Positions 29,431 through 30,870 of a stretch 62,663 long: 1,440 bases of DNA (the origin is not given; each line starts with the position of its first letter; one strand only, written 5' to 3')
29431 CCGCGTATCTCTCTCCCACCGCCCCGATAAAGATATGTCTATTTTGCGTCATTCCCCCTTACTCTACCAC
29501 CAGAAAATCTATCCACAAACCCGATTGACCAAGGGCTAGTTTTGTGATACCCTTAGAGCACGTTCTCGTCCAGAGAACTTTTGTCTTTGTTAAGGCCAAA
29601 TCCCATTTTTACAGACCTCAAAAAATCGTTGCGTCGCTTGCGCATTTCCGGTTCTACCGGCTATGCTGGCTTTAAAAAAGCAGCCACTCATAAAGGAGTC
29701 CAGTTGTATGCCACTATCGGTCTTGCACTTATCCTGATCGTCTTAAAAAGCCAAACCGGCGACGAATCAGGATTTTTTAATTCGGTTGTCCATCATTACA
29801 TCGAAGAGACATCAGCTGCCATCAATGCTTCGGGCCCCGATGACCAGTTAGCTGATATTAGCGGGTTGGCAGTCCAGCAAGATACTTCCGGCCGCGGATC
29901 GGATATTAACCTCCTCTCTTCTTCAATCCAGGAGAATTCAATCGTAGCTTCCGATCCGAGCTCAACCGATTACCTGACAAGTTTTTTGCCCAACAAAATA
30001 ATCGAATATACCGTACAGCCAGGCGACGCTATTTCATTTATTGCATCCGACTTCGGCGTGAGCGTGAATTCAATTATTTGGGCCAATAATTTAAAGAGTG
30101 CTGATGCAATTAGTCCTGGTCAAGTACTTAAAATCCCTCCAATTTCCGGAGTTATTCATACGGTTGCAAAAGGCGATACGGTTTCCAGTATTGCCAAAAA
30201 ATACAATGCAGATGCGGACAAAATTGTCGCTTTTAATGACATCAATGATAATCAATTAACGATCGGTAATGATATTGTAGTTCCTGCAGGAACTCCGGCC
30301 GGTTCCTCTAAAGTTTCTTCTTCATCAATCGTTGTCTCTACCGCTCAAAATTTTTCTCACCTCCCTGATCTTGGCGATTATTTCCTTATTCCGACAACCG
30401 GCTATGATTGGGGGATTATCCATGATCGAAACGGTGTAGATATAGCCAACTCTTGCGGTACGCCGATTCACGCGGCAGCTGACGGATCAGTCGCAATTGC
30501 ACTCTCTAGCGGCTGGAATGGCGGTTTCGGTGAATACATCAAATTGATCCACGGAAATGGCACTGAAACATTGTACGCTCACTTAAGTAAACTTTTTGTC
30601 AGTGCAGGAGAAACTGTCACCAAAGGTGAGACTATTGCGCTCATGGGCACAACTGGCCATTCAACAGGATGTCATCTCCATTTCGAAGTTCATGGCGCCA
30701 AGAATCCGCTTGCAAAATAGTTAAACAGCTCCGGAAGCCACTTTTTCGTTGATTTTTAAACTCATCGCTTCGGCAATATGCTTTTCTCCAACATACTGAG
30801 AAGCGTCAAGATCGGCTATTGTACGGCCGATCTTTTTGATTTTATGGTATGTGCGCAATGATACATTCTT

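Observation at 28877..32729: The two arrays bracket a yraN / LysM-M23 peptidase / comM block and share direct-orientation strings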

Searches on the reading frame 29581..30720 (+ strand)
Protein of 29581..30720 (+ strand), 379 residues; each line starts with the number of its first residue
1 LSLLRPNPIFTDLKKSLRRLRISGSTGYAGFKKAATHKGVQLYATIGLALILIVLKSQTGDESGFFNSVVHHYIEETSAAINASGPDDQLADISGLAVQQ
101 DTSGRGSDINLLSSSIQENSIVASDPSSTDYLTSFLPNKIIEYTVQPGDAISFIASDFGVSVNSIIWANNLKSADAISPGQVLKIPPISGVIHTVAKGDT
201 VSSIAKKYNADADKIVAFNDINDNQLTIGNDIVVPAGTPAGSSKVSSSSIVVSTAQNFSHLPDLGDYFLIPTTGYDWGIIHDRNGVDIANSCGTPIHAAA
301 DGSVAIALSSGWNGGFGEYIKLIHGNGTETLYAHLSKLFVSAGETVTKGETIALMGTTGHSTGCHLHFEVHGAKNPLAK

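Call 11: search_protein_families(library=pfam, proteins=[window:29581-30720:+], max_evalue=0.01)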
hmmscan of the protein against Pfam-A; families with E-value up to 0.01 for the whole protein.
window:29581-30720:+ (379 aa): 6 families
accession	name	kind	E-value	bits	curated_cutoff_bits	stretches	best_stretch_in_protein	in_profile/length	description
PF01551.29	Peptidase_M23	-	2.7e-29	101.6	28.7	1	283-376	3-93/96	Peptidase family M23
PF01476.26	LysM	-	1.2e-25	89.6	20.9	2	143-186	1-43/43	LysM domain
PF23473.1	LysM3_LYK4_5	-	2.2e-13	50.5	29.3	2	142-179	4-40/48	LYK4/5 LysM3 domain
PF23446.1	LysM1_NFP_LYK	-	7.3e-08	33.6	36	1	149-186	16-54/60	NFP/LYK LysM1 domain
PF23462.1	LysM3_NFP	-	3.5e-05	24.7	28.1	0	141-171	3-33/48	NFP LysM3 domain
PF23577.1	LysM_RLK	-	0.0099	16.3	27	0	197-221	7-31/44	LysM domain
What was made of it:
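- Checked: The arrays flank yraN (29111-29482, -), LysM-M23 (29581-30720, +) and comM (30721-32268, -), as Pfam confirms (call 11).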
